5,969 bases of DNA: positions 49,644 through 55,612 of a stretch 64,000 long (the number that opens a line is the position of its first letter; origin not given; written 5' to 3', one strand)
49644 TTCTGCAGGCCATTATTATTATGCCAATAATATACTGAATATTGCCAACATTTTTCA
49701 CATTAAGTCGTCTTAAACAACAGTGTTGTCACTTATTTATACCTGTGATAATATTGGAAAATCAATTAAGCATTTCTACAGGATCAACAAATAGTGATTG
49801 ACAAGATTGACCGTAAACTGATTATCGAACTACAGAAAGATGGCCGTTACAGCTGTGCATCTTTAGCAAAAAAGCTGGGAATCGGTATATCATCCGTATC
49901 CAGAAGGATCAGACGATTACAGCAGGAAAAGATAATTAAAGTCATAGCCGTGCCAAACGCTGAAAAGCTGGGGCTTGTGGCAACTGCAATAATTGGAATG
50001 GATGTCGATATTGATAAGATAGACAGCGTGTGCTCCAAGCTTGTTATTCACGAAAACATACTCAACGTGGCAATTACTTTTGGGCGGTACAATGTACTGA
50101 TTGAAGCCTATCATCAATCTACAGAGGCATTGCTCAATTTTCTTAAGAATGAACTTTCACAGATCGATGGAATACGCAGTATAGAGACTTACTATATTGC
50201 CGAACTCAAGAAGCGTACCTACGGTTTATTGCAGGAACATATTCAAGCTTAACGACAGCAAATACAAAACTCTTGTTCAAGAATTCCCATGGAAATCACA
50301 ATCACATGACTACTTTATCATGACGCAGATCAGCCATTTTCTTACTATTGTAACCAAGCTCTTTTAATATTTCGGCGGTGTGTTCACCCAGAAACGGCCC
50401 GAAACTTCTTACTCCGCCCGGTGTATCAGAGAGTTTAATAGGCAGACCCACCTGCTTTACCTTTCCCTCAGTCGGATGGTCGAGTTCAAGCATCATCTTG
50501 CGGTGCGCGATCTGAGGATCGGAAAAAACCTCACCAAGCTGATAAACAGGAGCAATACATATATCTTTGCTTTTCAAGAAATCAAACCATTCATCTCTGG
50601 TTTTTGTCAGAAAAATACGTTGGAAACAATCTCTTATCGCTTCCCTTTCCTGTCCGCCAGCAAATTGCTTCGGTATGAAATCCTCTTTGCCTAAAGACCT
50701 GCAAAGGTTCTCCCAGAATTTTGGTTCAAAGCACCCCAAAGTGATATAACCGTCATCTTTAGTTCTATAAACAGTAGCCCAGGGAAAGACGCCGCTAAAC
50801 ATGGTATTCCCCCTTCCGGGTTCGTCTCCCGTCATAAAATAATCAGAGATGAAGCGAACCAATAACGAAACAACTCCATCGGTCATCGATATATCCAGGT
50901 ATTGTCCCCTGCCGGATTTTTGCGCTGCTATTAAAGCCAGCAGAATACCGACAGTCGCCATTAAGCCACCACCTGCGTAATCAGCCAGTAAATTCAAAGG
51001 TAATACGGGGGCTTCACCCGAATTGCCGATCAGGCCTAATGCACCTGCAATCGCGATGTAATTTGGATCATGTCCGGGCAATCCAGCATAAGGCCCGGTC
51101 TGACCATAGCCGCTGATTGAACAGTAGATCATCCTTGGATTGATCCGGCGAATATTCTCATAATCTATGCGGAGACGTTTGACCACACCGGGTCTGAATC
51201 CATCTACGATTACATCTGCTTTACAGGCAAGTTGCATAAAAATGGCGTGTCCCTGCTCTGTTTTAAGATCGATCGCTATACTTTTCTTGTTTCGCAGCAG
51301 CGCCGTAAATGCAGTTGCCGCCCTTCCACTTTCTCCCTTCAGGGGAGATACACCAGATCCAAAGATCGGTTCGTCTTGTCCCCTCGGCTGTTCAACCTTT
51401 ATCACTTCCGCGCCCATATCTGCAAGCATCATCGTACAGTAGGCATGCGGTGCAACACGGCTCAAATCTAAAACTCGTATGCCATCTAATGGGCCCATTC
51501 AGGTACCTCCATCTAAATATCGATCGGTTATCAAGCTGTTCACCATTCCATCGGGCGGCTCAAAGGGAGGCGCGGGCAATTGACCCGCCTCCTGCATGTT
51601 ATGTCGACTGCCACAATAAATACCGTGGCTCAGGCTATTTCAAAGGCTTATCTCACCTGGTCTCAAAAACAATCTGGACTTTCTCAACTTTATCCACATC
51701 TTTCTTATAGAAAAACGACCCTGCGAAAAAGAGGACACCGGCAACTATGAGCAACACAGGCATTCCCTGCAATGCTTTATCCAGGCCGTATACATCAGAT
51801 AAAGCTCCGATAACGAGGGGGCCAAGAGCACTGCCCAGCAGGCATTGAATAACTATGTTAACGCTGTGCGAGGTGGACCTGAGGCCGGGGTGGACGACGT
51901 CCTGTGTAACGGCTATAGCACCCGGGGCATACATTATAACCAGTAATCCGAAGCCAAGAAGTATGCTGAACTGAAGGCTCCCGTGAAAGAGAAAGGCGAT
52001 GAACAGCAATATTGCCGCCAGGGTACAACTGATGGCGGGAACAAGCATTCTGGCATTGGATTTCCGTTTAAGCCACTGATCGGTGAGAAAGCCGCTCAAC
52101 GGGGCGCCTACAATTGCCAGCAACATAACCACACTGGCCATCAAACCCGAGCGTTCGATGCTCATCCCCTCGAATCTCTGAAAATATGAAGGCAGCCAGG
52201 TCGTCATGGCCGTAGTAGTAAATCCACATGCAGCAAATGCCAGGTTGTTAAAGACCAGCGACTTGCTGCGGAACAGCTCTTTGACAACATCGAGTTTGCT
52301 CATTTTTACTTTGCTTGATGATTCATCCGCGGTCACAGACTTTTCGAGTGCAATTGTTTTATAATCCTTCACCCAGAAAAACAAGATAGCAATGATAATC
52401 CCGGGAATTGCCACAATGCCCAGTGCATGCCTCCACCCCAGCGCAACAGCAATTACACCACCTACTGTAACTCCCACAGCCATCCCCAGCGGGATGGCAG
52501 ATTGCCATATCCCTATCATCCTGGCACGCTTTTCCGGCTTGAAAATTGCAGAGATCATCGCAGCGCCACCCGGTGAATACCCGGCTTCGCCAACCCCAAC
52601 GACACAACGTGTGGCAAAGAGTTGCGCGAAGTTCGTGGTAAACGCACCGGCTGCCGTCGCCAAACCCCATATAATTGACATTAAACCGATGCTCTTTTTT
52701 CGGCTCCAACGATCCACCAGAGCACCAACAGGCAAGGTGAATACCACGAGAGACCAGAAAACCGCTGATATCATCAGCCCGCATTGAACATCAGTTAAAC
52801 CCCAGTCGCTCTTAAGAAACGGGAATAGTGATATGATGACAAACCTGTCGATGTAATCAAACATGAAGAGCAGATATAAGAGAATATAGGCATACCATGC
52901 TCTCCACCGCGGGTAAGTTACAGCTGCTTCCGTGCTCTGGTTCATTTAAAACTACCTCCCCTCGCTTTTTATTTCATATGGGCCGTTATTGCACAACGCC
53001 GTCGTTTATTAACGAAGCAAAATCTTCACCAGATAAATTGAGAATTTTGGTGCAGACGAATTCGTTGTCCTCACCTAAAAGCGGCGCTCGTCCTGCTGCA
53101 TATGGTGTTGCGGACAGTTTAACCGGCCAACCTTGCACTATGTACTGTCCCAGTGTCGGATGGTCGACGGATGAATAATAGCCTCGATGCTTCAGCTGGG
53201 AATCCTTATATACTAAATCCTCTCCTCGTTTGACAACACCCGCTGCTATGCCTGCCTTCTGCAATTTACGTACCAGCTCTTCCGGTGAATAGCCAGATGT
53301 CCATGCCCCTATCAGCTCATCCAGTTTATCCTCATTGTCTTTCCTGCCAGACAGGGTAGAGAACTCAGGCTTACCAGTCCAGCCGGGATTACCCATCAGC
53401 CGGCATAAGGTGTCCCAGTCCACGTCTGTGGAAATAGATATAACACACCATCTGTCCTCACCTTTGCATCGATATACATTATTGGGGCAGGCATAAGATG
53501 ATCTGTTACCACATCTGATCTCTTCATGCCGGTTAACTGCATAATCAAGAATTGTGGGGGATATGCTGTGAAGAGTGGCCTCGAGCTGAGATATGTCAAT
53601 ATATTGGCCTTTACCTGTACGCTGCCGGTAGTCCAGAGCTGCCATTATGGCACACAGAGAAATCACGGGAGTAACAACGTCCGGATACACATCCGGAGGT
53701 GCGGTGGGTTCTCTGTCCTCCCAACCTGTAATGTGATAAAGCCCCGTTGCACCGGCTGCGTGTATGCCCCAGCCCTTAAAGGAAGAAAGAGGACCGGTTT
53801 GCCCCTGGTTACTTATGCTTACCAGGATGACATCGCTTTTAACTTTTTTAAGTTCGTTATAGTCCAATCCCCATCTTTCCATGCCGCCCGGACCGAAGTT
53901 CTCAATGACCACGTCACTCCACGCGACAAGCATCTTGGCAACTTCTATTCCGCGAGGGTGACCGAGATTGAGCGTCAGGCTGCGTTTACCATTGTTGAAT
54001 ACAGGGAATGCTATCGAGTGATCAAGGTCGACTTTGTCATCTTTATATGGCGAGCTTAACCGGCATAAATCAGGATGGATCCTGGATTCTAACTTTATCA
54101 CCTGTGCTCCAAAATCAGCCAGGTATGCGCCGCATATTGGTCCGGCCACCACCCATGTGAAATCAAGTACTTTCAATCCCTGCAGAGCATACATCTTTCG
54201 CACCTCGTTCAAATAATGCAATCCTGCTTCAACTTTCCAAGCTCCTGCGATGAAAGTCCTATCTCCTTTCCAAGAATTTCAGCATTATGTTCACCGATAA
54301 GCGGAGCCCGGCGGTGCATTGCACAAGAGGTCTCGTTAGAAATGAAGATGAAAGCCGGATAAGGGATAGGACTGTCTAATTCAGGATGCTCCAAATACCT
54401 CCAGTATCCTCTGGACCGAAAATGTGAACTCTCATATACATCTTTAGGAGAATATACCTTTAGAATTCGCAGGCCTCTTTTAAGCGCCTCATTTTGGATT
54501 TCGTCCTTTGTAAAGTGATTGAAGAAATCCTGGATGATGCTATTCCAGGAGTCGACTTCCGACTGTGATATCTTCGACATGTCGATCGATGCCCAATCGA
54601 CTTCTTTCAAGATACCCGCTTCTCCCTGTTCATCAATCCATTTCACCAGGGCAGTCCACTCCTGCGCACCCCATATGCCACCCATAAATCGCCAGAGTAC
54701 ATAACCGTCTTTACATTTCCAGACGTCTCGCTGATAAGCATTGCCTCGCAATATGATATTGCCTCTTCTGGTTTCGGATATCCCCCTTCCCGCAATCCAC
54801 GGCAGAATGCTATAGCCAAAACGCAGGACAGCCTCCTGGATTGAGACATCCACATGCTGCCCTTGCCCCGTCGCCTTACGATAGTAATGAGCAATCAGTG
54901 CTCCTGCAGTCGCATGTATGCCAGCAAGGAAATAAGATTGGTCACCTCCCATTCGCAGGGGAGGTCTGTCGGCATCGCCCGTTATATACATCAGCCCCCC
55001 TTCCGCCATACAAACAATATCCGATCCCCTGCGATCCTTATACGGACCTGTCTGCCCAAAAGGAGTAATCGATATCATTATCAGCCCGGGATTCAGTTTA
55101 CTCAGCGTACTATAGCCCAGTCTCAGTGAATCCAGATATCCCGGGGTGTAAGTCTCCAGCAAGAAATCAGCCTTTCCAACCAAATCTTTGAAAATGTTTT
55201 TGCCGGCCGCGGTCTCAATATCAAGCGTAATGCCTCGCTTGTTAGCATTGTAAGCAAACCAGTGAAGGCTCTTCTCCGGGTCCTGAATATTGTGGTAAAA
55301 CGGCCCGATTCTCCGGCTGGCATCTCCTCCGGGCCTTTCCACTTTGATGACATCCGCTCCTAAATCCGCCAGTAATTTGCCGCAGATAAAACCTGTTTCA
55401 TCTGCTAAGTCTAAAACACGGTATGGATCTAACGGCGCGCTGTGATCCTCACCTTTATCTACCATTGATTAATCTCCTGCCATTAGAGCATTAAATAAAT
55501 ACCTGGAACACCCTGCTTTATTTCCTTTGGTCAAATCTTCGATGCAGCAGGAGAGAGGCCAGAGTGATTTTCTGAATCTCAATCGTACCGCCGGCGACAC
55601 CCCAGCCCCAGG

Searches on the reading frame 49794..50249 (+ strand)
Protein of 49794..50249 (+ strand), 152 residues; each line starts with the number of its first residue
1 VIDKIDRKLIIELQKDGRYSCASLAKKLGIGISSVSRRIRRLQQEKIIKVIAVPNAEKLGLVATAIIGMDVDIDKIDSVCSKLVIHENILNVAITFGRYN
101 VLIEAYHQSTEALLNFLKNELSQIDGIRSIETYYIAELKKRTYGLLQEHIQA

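Call 67: search_protein_families(library=pfam, proteins=[window:49794-50249:+], max_evalue=0.001)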
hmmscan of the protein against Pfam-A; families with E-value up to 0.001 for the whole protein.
window:49794-50249:+ (152 aa): 7 families
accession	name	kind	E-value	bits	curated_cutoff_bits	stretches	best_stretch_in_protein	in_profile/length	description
PF13412.12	HTH_24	-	1.7e-12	47.2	21.9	1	2-49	1-48/48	Winged helix-turn-helix DNA-binding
PF13404.12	HTH_AsnC-type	-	2e-12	47.1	27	1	2-43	1-42/42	AsnC-type helix-turn-helix domain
PF22482.2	AsnC_trans_reg_3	-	2.3e-08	34.5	24.4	1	75-143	23-90/95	PF0864 C-terminal dimeric alpha+beta barrel domain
PF01037.27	AsnC_trans_reg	-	1e-07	32.2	25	1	70-135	4-70/73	Lrp/AsnC ligand binding domain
PF18024.7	HTH_50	-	0.00029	20.9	27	0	2-42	8-47/50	Helix-turn-helix domain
PF08279.18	HTH_11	-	0.00039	20.7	25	1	8-55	4-51/55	HTH domain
PF13518.12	HTH_28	-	0.00046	20.7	25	1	9-47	4-41/52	Helix-turn-helix domain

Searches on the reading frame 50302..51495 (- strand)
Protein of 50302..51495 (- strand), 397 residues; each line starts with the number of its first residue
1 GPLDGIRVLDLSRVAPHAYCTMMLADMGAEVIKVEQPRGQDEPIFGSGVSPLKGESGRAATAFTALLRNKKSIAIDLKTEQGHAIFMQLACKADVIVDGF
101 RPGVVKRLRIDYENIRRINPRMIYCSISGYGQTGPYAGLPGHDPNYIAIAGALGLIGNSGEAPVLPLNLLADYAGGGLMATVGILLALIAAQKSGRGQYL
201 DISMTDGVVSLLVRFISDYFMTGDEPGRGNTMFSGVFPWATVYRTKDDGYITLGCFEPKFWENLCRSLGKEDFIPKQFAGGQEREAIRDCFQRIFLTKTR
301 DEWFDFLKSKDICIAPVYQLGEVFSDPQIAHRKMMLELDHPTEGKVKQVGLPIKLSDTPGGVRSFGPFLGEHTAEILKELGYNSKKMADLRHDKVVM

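Call 67: search_protein_families(library=pfam, proteins=[window:50302-51495:-], max_evalue=0.001)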
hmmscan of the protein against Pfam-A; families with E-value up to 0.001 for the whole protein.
window:50302-51495:- (397 aa): 1 family
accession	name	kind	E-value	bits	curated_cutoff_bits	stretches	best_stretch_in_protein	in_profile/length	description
PF02515.22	CoA_transf_3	-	8.5e-106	354.6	23.3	1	3-373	1-366/366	CoA-transferase family III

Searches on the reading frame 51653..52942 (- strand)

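Call 67: search_protein_families(library=pfam, proteins=[window:51653-52942:-], max_evalue=0.001)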
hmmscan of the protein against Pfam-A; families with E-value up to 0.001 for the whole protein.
window:51653-52942:- (429 aa): 4 families
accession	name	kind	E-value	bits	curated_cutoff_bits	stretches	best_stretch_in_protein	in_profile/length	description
PF07690.21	MFS_1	-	2.6e-57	194.7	33.4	1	22-375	1-347/347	Major Facilitator Superfamily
PF00083.30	Sugar_tr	-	3.2e-12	46.5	22.3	1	45-193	37-193/452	Sugar (and other) transporter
PF03137.26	OATP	-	2.9e-08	32.9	25.8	1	215-319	281-384/545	Organic Anion Transporter Polypeptide (OATP) family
PF13347.12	MFS_2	-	0.00073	18.6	27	1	236-334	6-106/427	MFS/sugar transport protein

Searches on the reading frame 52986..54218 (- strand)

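Call 67: search_protein_families(library=pfam, proteins=[window:52986-54218:-], max_evalue=0.001)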
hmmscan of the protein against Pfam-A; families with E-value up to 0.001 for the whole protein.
window:52986-54218:- (410 aa): 1 family
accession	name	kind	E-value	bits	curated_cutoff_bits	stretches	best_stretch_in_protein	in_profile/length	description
PF02515.22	CoA_transf_3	-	2.8e-105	352.9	23.3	1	12-385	1-366/366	CoA-transferase family III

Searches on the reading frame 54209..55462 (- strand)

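Call 67: search_protein_families(library=pfam, proteins=[window:54209-55462:-], max_evalue=0.001)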
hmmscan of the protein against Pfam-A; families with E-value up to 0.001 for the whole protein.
window:54209-55462:- (417 aa): 1 family
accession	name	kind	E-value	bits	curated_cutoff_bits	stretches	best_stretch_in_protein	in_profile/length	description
PF02515.22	CoA_transf_3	-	1.3e-82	278.3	23.3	1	14-393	4-366/366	CoA-transferase family III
